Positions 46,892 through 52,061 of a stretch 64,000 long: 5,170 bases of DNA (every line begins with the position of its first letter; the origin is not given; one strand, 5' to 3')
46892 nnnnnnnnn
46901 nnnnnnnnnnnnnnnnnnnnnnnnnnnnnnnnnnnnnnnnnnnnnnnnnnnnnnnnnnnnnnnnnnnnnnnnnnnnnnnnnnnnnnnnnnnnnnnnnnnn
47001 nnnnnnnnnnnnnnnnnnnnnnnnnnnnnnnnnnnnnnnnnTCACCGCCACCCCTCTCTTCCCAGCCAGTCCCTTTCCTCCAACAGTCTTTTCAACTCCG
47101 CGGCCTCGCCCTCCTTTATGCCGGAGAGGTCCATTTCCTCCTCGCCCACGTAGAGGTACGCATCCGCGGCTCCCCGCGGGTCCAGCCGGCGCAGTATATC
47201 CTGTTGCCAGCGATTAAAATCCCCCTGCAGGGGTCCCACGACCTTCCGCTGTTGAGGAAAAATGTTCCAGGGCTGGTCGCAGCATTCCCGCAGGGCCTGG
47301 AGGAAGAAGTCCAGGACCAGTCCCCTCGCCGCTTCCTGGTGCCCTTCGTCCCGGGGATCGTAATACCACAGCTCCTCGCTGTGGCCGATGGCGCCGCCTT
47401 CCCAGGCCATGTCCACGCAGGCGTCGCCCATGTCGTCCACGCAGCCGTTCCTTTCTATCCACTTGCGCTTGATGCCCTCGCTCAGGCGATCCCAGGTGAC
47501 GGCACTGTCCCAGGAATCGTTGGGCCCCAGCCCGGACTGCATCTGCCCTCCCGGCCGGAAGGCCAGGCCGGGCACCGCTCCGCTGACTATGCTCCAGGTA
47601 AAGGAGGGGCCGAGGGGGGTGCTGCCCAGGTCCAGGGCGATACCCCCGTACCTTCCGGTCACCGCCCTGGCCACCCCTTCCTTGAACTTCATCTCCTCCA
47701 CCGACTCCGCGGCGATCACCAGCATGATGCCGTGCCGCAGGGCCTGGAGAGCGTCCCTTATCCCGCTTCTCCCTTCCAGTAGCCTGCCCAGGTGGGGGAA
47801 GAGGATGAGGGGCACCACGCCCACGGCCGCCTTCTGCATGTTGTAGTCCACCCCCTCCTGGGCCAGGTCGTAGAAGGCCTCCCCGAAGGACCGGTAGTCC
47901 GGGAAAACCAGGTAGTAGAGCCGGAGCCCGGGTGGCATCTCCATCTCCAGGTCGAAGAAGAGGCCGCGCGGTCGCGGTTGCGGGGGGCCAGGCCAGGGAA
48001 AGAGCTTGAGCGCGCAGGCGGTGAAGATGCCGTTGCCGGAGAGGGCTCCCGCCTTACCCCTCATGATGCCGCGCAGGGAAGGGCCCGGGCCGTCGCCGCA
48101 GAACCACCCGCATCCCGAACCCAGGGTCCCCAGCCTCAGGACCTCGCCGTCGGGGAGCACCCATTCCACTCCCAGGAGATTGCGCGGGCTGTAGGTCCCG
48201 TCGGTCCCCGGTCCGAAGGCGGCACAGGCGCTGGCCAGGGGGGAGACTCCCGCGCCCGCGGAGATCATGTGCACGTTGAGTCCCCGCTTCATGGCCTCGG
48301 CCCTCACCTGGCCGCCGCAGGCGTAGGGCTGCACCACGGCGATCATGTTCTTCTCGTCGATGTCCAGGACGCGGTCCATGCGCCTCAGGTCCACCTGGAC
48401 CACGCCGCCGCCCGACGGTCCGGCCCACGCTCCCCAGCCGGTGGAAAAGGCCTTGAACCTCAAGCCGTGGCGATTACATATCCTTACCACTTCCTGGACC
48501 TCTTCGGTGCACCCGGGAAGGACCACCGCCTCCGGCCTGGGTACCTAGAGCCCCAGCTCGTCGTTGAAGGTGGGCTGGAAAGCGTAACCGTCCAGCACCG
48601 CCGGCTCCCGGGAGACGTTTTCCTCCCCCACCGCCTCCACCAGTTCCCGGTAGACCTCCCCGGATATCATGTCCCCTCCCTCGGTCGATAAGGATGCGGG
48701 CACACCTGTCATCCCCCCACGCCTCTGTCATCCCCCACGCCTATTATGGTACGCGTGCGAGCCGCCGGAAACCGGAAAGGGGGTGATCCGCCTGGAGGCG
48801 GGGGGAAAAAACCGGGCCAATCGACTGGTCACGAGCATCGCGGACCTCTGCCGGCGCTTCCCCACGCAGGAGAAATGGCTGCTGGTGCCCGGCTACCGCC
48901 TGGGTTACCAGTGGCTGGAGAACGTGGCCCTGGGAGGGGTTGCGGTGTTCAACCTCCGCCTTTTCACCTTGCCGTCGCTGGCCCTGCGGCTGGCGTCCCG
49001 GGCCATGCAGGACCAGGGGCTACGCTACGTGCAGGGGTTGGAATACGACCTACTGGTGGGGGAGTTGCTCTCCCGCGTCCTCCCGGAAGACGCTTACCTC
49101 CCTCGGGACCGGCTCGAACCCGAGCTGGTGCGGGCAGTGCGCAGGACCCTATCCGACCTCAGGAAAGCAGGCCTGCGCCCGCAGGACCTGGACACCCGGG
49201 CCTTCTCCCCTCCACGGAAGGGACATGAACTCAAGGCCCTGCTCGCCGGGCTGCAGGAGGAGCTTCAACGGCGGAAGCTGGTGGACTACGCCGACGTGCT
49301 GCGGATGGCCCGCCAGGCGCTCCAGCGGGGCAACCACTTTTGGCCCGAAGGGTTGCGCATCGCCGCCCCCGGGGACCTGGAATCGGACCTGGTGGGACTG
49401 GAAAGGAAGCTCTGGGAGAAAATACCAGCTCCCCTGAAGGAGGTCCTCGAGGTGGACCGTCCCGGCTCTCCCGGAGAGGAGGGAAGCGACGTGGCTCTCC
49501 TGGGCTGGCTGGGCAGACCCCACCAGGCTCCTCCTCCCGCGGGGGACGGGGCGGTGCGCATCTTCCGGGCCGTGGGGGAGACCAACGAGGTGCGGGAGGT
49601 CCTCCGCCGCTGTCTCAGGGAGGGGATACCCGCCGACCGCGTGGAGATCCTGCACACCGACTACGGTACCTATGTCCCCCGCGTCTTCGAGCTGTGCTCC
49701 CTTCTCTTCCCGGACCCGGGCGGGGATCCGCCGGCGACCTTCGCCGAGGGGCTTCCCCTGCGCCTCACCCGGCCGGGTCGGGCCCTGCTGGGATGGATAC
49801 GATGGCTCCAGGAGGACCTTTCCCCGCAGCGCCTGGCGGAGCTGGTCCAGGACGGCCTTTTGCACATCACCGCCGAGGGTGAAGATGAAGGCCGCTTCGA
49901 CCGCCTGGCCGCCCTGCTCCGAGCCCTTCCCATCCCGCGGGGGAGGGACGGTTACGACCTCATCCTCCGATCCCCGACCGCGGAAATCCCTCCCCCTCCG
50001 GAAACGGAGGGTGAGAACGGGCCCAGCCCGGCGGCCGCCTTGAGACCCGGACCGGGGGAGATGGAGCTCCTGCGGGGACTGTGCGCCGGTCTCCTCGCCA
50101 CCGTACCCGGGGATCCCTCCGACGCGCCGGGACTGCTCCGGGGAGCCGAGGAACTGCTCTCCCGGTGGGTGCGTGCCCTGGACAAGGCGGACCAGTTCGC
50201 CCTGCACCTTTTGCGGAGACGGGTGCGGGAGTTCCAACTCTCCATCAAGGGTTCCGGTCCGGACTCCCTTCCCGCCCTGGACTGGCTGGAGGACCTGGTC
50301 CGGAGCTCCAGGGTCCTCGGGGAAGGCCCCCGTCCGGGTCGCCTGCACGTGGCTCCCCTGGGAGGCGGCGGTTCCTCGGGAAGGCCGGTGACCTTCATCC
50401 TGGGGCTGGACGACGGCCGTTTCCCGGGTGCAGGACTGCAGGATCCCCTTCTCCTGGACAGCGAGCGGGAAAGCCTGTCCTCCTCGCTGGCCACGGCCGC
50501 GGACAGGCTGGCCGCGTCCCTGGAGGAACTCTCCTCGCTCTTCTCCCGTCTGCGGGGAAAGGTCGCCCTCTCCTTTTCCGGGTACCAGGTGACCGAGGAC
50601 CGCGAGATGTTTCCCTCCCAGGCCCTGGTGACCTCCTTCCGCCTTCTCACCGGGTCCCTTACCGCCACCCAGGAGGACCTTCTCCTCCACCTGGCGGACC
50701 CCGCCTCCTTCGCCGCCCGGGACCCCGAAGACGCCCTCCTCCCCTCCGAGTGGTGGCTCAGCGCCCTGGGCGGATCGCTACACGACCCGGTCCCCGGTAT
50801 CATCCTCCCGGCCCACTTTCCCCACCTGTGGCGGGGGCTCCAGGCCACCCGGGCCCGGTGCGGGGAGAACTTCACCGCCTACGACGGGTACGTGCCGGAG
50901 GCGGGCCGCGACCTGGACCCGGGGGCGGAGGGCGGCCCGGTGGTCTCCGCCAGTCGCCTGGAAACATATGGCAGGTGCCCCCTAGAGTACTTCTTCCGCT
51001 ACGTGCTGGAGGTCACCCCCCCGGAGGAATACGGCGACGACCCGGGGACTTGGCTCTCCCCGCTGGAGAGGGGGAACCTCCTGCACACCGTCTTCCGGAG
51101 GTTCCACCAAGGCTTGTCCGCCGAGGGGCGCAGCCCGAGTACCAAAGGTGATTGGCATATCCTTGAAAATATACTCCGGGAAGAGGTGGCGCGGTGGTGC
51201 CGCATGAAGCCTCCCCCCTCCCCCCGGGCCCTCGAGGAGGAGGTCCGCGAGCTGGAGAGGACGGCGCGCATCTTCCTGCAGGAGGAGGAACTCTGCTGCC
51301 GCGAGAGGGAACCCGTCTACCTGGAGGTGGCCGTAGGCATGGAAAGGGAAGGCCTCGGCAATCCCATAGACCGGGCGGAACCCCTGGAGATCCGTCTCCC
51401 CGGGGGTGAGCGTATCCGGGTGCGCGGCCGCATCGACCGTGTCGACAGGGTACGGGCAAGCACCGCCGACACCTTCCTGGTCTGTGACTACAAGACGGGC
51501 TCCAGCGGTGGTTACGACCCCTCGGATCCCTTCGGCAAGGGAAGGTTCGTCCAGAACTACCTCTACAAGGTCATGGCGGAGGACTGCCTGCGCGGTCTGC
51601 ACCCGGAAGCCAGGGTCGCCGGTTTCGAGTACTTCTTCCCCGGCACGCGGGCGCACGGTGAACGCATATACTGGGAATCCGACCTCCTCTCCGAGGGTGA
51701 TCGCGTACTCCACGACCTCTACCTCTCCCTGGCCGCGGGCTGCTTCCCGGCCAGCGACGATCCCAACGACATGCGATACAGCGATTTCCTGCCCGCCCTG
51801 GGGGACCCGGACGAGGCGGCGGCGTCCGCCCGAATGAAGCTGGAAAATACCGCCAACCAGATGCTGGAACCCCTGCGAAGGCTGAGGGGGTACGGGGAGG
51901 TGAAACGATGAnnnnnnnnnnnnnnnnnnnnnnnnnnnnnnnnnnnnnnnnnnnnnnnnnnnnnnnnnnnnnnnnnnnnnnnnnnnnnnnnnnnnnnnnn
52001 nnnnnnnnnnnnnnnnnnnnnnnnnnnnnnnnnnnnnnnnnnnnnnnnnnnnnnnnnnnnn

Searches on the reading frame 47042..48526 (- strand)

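Call 67: search_protein_families(library=pfam, proteins=[window:47042-48526:-], max_evalue=0.00001)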
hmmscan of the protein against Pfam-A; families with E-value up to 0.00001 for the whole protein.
window:47042-48526:- (494 aa): 1 family
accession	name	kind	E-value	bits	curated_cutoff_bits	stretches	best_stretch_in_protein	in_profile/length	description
PF01565.28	FAD_binding_4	-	2e-16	60.4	26.4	1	2-133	5-139/139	FAD binding domain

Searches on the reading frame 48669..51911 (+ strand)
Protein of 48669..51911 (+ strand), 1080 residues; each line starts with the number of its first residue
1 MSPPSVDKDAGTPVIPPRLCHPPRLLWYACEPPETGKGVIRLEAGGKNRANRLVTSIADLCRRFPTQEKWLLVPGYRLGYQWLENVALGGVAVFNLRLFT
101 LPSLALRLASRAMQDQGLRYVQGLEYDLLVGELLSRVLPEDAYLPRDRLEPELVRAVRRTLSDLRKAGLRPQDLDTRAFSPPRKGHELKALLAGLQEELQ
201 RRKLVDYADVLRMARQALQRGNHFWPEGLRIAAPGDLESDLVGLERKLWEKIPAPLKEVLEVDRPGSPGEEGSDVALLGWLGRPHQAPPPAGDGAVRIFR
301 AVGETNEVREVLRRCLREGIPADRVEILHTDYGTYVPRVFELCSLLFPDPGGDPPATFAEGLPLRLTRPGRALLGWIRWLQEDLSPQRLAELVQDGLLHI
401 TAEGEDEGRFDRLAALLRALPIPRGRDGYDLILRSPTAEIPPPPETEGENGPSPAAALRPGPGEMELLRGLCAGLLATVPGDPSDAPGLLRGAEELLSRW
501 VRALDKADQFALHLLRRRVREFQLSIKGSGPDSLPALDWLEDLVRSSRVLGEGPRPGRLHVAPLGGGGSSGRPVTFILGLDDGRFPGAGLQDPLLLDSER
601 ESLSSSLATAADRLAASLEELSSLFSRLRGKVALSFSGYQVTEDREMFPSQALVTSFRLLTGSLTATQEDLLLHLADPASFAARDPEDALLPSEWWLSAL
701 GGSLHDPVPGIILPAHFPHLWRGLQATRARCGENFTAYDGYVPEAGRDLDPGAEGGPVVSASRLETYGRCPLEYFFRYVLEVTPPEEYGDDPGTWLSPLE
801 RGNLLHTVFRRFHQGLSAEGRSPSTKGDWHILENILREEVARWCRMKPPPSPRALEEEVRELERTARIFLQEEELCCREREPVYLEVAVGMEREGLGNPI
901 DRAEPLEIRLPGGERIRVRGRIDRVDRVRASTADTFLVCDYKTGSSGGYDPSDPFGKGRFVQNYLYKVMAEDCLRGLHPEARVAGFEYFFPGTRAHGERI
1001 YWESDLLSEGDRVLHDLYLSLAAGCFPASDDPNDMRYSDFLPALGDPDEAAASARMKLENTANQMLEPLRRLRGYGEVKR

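Call 67: search_protein_families(library=pfam, proteins=[window:48669-51911:+], max_evalue=0.00001)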
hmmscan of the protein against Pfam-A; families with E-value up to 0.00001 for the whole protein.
window:48669-51911:+ (1080 aa): 1 family
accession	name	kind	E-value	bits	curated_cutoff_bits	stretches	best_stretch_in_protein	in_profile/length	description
PF12705.13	PDDEXK_1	-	1.1e-25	91.4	22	1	759-995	2-195/247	PD-(D/E)XK nuclease superfamily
